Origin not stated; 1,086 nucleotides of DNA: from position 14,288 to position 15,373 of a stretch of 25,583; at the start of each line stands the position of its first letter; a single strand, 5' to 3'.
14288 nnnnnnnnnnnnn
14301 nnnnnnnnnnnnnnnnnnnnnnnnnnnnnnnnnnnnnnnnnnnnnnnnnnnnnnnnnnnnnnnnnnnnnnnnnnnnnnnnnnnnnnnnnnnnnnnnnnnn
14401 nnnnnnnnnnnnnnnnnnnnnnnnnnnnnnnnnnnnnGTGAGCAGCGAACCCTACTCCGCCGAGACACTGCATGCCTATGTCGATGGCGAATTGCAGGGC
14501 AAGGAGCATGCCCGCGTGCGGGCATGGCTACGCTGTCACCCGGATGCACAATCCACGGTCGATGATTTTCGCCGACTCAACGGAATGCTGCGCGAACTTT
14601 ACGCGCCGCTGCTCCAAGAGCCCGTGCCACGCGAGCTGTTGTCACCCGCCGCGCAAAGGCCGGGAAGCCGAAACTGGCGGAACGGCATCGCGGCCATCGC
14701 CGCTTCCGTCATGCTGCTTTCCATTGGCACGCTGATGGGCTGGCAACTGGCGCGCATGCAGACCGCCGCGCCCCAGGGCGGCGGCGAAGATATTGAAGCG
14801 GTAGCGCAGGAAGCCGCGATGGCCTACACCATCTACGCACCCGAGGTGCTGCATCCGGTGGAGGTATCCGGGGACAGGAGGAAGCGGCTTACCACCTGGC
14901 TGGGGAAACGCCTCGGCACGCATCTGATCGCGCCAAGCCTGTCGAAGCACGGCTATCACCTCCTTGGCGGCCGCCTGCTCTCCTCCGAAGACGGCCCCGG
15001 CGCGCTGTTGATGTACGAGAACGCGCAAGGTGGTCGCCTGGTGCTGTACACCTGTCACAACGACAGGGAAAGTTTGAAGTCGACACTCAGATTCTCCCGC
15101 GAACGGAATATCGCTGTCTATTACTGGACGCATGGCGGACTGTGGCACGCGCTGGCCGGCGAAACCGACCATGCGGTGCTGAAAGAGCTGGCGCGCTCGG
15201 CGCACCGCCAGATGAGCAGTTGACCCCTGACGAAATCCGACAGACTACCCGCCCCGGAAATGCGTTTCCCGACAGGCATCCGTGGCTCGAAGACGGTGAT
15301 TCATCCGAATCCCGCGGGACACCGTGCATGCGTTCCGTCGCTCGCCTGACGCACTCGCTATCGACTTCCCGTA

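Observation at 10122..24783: A locally encoded sigma54 regulon covering most transcription units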

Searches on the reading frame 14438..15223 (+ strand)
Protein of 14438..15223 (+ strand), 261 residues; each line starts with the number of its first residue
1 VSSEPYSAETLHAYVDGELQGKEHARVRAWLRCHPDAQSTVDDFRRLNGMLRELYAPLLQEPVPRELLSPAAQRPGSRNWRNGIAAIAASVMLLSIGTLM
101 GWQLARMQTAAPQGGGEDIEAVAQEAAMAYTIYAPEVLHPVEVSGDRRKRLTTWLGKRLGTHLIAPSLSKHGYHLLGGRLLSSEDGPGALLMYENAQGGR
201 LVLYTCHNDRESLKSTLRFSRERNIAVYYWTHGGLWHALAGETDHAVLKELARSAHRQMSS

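Call 5: search_protein_families(library=pfam, proteins=[window:14438-15223:+], max_evalue=0.01)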
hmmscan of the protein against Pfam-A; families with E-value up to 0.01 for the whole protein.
window:14438-15223:+ (261 aa): 1 family
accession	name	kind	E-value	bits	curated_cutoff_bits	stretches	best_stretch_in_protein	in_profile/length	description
PF13490.11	zf-HC2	-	0.0042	17.6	22.2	1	11-29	8-26/35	Putative zinc-finger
